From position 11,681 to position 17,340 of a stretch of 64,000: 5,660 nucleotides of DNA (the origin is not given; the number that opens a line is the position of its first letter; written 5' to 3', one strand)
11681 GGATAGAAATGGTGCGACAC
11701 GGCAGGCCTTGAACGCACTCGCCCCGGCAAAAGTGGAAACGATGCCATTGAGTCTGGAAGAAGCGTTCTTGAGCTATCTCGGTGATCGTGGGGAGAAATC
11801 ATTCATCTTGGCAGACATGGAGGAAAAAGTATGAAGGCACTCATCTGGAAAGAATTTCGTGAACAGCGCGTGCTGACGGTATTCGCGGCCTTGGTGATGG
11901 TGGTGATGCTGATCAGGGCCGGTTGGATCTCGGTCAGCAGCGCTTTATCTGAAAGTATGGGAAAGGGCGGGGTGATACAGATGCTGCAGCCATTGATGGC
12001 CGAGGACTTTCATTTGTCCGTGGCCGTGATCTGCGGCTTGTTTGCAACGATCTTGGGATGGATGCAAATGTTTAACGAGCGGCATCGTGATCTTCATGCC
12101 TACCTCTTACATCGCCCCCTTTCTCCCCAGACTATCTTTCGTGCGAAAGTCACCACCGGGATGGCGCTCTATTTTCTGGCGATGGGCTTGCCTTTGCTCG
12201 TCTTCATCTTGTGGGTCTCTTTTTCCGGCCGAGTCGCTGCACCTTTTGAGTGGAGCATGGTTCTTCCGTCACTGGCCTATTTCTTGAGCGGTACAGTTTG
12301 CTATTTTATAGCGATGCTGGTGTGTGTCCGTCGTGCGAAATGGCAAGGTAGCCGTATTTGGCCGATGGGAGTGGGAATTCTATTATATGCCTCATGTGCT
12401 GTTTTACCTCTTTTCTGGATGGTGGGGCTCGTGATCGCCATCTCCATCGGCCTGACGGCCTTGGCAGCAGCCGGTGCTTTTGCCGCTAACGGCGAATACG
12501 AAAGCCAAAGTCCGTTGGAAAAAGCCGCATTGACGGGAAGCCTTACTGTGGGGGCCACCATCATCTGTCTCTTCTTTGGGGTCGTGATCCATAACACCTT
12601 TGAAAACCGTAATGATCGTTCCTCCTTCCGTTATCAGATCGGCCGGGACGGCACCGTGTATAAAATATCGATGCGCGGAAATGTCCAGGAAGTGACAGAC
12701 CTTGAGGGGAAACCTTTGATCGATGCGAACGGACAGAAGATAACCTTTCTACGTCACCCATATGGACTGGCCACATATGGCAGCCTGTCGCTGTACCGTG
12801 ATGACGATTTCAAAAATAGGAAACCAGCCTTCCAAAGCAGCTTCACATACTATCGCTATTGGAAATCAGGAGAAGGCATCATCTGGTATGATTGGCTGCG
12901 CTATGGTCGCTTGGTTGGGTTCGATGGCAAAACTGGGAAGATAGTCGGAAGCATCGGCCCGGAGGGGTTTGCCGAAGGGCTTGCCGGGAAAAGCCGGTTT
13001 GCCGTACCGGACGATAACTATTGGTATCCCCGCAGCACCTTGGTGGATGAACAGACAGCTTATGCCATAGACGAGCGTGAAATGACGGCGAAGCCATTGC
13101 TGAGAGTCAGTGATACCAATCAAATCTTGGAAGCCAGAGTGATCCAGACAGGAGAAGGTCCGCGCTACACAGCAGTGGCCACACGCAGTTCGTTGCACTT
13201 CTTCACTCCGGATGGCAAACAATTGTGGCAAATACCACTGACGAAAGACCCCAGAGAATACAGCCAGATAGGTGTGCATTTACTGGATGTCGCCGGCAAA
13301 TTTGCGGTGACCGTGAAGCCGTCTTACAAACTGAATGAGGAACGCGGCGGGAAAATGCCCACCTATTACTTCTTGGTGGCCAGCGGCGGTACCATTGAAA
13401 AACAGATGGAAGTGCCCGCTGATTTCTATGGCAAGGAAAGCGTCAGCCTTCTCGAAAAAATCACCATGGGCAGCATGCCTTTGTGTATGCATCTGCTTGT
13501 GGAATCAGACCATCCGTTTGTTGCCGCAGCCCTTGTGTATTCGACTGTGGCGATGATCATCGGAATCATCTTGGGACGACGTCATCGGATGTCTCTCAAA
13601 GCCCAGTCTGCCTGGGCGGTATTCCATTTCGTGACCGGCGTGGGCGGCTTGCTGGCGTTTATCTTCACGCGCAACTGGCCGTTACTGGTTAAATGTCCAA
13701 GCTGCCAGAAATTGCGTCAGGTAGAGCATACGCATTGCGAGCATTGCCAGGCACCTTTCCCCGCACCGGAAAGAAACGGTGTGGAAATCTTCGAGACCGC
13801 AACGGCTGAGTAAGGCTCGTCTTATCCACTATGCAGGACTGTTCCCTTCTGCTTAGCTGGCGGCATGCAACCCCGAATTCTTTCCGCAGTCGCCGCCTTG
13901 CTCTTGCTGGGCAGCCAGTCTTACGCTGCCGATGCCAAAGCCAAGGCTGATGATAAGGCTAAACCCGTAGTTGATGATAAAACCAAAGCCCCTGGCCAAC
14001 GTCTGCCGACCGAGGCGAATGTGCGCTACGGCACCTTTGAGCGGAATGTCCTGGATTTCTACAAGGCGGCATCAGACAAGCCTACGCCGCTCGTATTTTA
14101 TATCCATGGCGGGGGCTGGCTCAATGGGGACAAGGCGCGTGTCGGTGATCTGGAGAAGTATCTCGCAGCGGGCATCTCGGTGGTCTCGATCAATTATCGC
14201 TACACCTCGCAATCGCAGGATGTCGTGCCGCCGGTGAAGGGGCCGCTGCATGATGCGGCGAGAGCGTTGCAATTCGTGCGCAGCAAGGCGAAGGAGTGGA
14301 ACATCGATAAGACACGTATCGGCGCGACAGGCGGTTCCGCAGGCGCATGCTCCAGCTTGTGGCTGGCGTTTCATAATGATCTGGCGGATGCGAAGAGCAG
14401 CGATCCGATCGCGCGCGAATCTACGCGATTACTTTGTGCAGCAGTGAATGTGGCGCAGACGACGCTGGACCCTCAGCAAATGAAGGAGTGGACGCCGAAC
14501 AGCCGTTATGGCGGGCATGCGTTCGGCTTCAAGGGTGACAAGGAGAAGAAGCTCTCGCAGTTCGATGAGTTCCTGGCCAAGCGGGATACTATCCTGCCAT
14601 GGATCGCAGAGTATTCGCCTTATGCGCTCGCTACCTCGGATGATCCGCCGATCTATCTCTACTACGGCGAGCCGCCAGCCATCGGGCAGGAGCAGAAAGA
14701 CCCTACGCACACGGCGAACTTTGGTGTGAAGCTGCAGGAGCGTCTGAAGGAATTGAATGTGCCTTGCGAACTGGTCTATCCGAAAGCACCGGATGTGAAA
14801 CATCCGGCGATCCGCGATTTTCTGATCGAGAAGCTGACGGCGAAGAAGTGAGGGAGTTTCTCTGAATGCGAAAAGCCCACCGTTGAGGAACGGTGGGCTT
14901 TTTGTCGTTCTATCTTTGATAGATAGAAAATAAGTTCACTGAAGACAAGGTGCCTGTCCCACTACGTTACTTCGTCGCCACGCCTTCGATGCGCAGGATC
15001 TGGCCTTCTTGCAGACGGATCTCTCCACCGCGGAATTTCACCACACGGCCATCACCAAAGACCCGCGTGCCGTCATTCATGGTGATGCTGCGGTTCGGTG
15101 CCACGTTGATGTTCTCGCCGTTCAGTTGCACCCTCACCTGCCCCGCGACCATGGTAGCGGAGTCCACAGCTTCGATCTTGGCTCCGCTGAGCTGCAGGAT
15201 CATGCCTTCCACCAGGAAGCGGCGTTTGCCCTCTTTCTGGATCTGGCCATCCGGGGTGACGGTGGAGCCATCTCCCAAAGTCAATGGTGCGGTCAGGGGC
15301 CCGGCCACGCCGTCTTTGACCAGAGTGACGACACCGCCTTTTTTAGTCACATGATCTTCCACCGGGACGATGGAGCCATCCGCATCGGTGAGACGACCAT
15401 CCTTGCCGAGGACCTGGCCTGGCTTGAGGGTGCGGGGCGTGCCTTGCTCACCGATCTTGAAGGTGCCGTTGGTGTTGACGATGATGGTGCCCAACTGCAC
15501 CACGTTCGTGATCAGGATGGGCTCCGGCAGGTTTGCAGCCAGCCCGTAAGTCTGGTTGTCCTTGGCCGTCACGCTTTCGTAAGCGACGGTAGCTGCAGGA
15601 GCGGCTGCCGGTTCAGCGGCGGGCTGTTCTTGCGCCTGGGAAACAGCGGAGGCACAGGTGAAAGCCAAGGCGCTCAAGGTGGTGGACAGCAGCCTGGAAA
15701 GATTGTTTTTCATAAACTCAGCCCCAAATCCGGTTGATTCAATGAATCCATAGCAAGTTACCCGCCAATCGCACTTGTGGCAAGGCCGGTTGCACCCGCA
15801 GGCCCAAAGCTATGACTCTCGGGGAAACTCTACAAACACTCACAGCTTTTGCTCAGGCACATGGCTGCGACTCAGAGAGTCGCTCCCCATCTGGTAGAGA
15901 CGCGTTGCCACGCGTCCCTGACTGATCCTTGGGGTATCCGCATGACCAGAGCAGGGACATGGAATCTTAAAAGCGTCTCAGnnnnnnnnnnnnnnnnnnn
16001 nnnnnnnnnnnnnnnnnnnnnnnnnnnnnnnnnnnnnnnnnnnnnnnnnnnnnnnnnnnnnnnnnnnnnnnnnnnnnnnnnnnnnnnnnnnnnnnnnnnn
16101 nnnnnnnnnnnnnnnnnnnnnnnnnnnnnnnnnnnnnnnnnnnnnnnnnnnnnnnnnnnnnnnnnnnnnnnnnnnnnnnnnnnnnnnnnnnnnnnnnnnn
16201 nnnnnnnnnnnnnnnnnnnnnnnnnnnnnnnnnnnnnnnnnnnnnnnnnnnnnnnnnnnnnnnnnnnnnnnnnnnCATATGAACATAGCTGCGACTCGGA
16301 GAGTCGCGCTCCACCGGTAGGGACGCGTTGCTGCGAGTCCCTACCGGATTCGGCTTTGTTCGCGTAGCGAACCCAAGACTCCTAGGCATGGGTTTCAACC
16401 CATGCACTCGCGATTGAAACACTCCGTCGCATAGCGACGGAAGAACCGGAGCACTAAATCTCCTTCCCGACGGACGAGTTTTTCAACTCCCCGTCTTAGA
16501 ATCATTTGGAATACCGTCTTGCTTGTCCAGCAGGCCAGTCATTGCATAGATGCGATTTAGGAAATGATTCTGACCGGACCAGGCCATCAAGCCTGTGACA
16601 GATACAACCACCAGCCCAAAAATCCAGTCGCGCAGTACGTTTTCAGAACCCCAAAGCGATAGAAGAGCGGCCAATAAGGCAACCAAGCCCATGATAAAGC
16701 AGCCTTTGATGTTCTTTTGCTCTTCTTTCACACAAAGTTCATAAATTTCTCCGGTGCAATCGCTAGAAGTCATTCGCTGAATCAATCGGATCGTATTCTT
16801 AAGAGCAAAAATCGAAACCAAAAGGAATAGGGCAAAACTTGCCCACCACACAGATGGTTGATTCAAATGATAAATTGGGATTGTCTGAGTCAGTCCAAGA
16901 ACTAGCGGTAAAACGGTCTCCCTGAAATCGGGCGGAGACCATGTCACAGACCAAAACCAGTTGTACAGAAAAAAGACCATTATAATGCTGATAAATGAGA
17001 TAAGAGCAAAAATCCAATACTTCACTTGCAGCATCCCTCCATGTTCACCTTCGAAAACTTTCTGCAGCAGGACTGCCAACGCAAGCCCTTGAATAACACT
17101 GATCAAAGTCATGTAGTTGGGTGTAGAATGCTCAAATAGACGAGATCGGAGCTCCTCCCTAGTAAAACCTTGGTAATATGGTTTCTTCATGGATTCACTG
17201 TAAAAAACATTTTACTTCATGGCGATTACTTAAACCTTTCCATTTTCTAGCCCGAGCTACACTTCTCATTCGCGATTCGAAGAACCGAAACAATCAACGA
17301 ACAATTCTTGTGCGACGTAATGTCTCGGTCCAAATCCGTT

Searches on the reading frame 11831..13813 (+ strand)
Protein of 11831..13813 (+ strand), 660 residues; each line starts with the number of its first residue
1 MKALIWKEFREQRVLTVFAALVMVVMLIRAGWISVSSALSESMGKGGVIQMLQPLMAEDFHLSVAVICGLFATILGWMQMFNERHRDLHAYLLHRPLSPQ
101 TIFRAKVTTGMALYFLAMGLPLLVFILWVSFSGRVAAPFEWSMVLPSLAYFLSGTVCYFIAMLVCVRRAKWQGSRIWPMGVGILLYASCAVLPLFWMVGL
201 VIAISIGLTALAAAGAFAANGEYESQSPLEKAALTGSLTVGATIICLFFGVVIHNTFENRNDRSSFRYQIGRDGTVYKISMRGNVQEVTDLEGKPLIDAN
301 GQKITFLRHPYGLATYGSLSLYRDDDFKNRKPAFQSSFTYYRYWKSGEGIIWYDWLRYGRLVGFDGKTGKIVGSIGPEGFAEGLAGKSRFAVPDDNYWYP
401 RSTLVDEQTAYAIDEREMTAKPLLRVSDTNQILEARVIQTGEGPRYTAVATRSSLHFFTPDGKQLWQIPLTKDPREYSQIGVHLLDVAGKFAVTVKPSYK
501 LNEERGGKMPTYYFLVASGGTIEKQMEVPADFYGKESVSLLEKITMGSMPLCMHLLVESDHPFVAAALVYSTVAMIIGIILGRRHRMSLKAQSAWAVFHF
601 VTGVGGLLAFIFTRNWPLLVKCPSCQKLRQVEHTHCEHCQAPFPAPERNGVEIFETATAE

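Call 49: search_protein_families(library=pfam, proteins=[window:11831-13813:+], max_evalue=0.01)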
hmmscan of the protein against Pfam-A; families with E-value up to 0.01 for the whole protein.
window:11831-13813:+ (660 aa): 2 families
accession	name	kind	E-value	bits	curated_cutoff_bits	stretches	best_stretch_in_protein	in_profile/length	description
PF12730.13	ABC2_membrane_4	-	4.9e-09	36.9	27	1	9-184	10-174/179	ABC-2 family transporter protein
PF12679.13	ABC2_membrane_2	-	0.0027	17.4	27.2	1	3-152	2-159/283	ABC-2 family transporter protein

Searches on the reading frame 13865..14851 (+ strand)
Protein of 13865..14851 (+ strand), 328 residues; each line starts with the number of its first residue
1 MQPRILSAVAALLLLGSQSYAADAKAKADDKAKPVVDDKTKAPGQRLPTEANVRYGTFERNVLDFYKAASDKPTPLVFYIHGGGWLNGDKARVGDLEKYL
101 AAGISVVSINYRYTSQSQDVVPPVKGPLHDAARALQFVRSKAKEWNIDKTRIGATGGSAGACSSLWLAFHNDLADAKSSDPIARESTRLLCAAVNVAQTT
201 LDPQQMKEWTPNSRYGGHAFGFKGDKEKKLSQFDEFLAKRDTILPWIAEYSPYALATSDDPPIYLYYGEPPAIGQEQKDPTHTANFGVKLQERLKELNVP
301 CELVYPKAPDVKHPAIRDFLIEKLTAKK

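Call 49: search_protein_families(library=pfam, proteins=[window:13865-14851:+], max_evalue=0.01)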
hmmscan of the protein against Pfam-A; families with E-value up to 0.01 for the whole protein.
window:13865-14851:+ (328 aa): 3 families
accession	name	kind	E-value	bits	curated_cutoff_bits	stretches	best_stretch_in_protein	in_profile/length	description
PF20434.5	BD-FAE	-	2.8e-23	83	26.8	1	63-269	1-198/215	BD-FAE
PF07859.19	Abhydrolase_3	-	8.3e-10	39.2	25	1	77-176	1-95/210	alpha/beta hydrolase fold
PF00135.34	COesterase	-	2.8e-08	33.6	27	1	69-163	98-196/515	Carboxylesterase family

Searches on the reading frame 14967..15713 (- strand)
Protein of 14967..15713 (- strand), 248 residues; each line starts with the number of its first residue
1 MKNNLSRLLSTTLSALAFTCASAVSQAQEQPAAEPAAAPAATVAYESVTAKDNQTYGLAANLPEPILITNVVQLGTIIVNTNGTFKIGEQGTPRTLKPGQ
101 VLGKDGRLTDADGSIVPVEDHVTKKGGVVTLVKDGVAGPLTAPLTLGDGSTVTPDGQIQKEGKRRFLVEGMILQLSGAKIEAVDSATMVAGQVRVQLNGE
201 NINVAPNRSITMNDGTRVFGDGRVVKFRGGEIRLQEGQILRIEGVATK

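Call 49: search_protein_families(library=pfam, proteins=[window:14967-15713:-], max_evalue=0.01)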
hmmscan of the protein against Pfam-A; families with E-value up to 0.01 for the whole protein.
window:14967-15713:- (248 aa): 1 family
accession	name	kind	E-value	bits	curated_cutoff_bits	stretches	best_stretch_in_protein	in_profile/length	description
PF20606.3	DUF6799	-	2.7e-23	81.9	26.8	2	119-177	1-61/63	Domain of unknown function (DUF6799)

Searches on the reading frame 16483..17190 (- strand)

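Call 4: search_protein_families(library=pfam, proteins=[window:16483-17190:-], max_evalue=0.01)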
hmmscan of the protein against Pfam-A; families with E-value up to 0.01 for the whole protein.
window:16483-17190:- (235 aa): 0 families

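Call 5: search_protein_families(library=ncbifam, proteins=[window:16483-17190:-], max_evalue=0.01)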
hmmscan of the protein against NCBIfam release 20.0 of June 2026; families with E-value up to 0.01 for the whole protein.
window:16483-17190:- (235 aa): 0 families

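Call 6: search_protein_families(library=padloc, proteins=[window:16483-17190:-], max_evalue=0.01)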
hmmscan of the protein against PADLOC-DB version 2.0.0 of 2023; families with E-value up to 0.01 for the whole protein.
window:16483-17190:- (235 aa): 0 families

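Call 7: search_protein_families(library=pfam, proteins=[window:16483-17190:-], max_evalue=10)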
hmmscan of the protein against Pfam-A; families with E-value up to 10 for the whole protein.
window:16483-17190:- (235 aa): 5 families
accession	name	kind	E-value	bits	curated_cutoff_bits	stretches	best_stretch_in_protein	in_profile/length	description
PF15795.10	Spec3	-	0.4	11.6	27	1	32-84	27-77/85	Ectodermal ciliogenesis protein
PF15807.10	MAP17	-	0.85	10.1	29.6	0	60-81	35-56/122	Membrane-associated protein 117 kDa, PDZK1-interacting protein 1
PF19258.4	KxYKxGKxW_sig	-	1.8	9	23.6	1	57-74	13-30/41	KxYKxGKxW signal peptide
PF16192.10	PMT_4TMC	-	1.8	8.5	32.4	1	103-141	48-86/202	C-terminal four TMM region of protein-O-mannosyltransferase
PF03203.19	MerC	-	2.8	9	27.6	1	93-135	17-59/108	MerC mercury resistance protein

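Call 53: search_protein_families(library=phrogs, proteins=[window:16483-17190:-], max_evalue=0.01)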
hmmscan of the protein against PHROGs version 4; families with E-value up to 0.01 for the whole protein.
window:16483-17190:- (235 aa): 0 families
